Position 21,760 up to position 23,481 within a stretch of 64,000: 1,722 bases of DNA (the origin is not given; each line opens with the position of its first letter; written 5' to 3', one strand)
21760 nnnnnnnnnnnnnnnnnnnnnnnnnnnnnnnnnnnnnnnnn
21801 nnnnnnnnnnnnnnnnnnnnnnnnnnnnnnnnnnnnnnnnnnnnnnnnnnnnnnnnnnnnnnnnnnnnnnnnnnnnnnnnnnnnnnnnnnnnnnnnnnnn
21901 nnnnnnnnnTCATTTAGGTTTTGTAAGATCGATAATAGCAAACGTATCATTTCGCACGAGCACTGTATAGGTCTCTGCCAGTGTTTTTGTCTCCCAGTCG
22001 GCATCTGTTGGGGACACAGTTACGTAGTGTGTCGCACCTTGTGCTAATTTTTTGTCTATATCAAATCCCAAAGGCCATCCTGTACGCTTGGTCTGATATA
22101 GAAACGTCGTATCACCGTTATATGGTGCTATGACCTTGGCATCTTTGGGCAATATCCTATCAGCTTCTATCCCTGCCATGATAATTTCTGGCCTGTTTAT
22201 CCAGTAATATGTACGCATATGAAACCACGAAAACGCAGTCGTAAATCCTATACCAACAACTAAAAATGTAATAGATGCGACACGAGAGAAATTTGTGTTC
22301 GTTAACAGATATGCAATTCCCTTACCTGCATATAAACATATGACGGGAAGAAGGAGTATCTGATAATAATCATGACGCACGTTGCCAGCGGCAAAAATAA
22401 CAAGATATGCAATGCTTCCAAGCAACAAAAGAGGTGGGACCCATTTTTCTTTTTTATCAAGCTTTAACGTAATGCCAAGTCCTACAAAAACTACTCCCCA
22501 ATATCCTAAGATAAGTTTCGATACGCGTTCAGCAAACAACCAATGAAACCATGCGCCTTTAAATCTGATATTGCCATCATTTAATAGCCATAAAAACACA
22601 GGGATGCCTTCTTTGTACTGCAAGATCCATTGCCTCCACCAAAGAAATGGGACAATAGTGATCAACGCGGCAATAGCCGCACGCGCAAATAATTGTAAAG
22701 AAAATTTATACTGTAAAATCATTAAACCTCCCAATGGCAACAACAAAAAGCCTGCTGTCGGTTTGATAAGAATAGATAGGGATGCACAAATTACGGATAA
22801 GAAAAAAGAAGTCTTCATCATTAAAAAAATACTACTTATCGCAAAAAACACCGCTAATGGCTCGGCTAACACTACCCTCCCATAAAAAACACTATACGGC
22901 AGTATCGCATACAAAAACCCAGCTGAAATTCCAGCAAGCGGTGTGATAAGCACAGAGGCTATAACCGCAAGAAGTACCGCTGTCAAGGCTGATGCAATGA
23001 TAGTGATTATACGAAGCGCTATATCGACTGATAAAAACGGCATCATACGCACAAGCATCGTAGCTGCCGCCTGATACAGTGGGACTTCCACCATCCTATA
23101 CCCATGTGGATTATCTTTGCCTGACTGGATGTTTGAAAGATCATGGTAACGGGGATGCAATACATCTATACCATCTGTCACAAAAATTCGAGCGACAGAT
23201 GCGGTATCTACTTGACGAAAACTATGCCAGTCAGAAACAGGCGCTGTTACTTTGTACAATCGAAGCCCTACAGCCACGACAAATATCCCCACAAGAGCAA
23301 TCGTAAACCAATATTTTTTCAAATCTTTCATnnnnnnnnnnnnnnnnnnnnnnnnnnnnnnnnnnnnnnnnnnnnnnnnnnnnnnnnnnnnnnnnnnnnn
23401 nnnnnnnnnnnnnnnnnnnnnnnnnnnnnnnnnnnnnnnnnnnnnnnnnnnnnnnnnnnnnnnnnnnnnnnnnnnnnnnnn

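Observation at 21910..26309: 993-aa fusion of an O-antigen-ligase-like domain with a GT-C domain, next to a PMT/ArnT-like GT-C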

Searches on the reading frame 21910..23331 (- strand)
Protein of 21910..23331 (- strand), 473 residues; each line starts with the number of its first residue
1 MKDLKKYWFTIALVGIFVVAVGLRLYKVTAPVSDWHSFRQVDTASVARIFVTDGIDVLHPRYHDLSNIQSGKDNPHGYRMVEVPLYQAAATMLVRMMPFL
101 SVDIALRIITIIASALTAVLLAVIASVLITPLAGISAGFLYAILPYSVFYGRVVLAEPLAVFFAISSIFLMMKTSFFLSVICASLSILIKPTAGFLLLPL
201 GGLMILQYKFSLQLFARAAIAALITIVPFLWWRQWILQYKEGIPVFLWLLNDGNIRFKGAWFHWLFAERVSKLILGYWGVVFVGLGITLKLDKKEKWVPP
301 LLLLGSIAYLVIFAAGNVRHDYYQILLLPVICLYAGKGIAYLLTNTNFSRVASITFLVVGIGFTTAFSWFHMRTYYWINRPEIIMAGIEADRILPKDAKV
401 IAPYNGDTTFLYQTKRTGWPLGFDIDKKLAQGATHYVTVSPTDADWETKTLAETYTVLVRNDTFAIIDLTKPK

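Call 5: search_protein_families(library=pfam, proteins=[window:21910-23331:-], max_evalue=0.1)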
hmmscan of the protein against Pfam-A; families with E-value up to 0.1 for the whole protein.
window:21910-23331:- (473 aa): 0 families

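Call 6: search_protein_families(library=ncbifam, proteins=[window:21910-23331:-], max_evalue=0.1)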
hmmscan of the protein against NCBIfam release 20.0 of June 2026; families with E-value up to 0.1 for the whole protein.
window:21910-23331:- (473 aa): 2 families
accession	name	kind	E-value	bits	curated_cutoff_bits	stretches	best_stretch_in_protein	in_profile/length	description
NF033835.0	VraH_fam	subfamily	0.0078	16.1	40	1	116-140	22-46/54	VraH family peptide resistance protein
NF046093.1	AZOBR_p60025_fam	subfamily_domain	0.0079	15.4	150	1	108-228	114-230/232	AZOBR_p60025 family cell surface glycopolymer formation protein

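Call 13: find_homologous_proteins(query=window:21910-23331:-)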
Query window:21910-23331:- (473 aa): 1771 proteins with E <= 0.001 among 8000 candidates; the best 120 are listed.
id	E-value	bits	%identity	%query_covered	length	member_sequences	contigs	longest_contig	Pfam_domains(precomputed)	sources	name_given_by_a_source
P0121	0.0e+0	1052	100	100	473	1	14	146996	-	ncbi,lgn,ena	ncbi:MAG: hypothetical protein AAB492_00485 [Patescibacteria group bacterium]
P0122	2.1e-254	863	80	100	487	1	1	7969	PF13231.13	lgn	-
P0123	2.1e-253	859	81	99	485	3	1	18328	PF13231.13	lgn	-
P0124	2.9e-253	859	80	100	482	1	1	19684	PF13231.13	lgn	-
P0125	4.9e-251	852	79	100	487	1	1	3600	-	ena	-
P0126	2.7e-250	849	78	100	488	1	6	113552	PF13231.13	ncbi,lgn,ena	ncbi:MAG: glycosyltransferase family 39 protein [Patescibacteria group bacterium]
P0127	1.9e-247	840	80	96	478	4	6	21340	PF13231.13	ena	-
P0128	9.2e-232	788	74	100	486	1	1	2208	PF02366.25,PF13231.13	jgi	jgi:hypothetical protein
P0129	4.9e-193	660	62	99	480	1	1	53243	PF02366.25,PF13231.13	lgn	-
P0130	8.5e-191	653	60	100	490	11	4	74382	PF02366.25,PF13231.13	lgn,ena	-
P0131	6.0e-190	650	62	95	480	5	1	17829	PF02366.25,PF13231.13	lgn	-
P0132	1.0e-189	649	61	100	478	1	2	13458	PF13231.13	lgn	-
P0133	1.1e-189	649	61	98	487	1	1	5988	PF02366.25,PF13231.13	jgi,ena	-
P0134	5.3e-189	647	63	98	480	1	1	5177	PF02366.25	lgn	-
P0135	1.5e-188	646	60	100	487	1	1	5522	PF02366.25,PF13231.13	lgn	-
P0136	4.3e-188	644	62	99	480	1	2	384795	PF02366.25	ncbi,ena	-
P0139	2.6e-186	638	62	95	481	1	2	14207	PF02366.25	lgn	-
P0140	2.8e-186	638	61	100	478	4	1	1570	PF02366.25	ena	-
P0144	2.5e-185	635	60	99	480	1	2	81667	PF02366.25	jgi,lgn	-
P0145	1.7e-184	632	60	100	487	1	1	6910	PF13231.13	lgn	-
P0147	1.1e-183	630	58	99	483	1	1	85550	PF02366.25,PF13231.13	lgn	-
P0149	1.9e-183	629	60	99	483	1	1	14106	PF02366.25,PF13231.13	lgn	-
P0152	1.1e-182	626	59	99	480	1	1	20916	PF02366.25,PF13231.13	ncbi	-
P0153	9.4e-182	623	60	96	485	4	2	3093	PF02366.25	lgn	-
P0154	1.1e-181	623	60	99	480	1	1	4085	PF02366.25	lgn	-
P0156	1.2e-181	623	60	98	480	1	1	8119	PF02366.25,PF13231.13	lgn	-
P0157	6.7e-181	620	58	100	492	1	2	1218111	PF02366.25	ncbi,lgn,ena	-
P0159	1.7e-180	619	58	99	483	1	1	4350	PF13231.13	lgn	-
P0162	1.2e-179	616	59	97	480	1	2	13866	PF13231.13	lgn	-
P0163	1.9e-179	616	59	96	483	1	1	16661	PF02366.25,PF13231.13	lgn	-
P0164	2.0e-179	616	60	98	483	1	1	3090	PF13231.13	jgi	-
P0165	5.7e-179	614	59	97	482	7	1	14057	PF02366.25,PF13231.13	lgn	-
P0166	6.1e-179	614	59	99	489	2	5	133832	PF02366.25,PF13231.13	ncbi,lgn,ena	-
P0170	6.0e-178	611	57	99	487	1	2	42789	PF02366.25,PF13231.13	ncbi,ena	ncbi:MAG: phospholipid carrier-dependent glycosyltransferase [Patescibacteria group bacterium]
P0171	5.2e-177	608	57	100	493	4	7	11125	PF02366.25,PF13231.13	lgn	-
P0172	6.0e-177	607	58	97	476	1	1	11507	PF02366.25,PF13231.13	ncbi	-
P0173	1.1e-176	606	58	97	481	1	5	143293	PF02366.25,PF13231.13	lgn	-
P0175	6.2e-176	604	59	97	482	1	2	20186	PF02366.25,PF13231.13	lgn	-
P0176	1.5e-175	603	58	98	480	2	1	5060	PF13231.13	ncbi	-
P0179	5.7e-175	601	58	97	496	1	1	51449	PF02366.25,PF13231.13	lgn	-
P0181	1.3e-174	600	59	100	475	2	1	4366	PF13231.13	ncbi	-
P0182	1.6e-174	599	56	99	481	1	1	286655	PF02366.25,PF13231.13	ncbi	-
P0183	1.6e-174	599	57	97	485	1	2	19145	PF13231.13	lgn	-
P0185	7.8e-174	597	58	99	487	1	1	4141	PF13231.13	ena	-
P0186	1.9e-173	596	59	96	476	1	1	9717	PF02366.25,PF13231.13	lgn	-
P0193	4.8e-172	591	57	97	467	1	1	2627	PF13231.13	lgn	-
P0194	5.6e-172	591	60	95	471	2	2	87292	PF13231.13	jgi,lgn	jgi:hypothetical protein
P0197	2.6e-171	589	57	100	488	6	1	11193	PF02366.25,PF13231.13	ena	-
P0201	1.0e-170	587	57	96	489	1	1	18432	PF02366.25,PF13231.13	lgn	-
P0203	3.4e-170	585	58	97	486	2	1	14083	PF13231.13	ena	-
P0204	7.4e-170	584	56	99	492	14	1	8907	PF02366.25,PF13231.13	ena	-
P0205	7.8e-170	584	57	98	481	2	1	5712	PF02366.25,PF13231.13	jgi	-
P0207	2.4e-169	582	56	95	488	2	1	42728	PF02366.25,PF13231.13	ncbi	-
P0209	3.3e-169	582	56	98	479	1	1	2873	PF02366.25,PF13231.13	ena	-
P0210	4.6e-169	581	57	99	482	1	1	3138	PF13231.13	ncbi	-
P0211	5.0e-169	581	55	99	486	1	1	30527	PF02366.25,PF13231.13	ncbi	ncbi:MAG: glycosyltransferase family 39 protein [Candidatus Gottesmanbacteria bacterium]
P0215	1.0e-168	580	57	95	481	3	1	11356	PF02366.25,PF13231.13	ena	-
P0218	7.8e-168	577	56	97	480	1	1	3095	PF02366.25,PF13231.13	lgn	-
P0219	1.1e-167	577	57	99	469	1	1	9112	PF02366.25,PF13231.13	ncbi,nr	ncbi:MAG: phospholipid carrier-dependent glycosyltransferase [Candidatus Gottesmanbacteria bacterium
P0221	3.6e-167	575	57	97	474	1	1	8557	PF02366.25,PF13231.13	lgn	-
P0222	4.1e-167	575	58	95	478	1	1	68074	PF13231.13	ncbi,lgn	-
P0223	5.3e-167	575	55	98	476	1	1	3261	PF02366.25,PF13231.13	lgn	-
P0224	6.6e-167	574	56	100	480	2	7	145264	PF13231.13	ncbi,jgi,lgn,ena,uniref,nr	ncbi:MAG: hypothetical protein UV63_C0003G0003 [Microgenomates group bacterium GW2011_GWC1_43_11]|un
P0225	8.1e-167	574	58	97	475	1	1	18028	PF13231.13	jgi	-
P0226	1.1e-166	574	55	98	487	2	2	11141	PF13231.13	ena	-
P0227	1.4e-166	573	55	99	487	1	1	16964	PF13231.13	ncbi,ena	-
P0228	1.5e-166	573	56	97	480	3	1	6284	PF02366.25,PF13231.13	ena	-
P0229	1.9e-166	573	57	96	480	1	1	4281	PF02366.25,PF13231.13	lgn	-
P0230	5.4e-166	571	56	97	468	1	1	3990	PF02366.25,PF13231.13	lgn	-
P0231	5.5e-166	571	54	99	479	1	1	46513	PF02366.25,PF13231.13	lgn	-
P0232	5.6e-166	571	56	97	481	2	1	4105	PF02366.25,PF13231.13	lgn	-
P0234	6.4e-166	571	55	99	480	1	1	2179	PF13231.13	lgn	-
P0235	8.9e-166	571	56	99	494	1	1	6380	PF02366.25,PF13231.13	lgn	-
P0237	9.5e-166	570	56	97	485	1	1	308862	PF02366.25,PF13231.13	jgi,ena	-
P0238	9.7e-166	570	53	98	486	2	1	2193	PF02366.25,PF13231.13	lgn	-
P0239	1.2e-165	570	53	99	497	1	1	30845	PF02366.25,PF13231.13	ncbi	-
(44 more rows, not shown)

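Call 26: search_protein_families(library=pfam, alignment_id=A2, max_evalue=0.01)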
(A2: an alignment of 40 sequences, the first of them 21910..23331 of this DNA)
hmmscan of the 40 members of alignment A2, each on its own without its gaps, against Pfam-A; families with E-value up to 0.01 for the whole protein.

A. member 1, window:21910-23331:- (473 aa): 0 families

B. families by the number of members that match (of 40 scanned): 5 families
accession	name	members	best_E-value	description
PF13231.12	PMT_2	35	1.8e-13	Dolichyl-phosphate-mannose-protein mannosyltransferase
PF02366.24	PMT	26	5.6e-12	Dolichyl-phosphate-mannose-protein mannosyltransferase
PF09913.15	DUF2142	1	0.0018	Predicted membrane protein (DUF2142)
PF10958.13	DUF2759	1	0.002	Protein of unknown function (DUF2759)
PF19530.4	Ndh2_N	1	0.0061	NAD(P)H-quinone oxidoreductase subunit 2 N-terminal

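Call 28: search_solved_structures(query=A2, max_evalue=1, show_alignments=1)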
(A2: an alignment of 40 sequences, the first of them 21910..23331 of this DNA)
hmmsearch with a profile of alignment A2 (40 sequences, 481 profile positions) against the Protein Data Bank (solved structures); distinct sequences matched with E-value up to 1: 0.
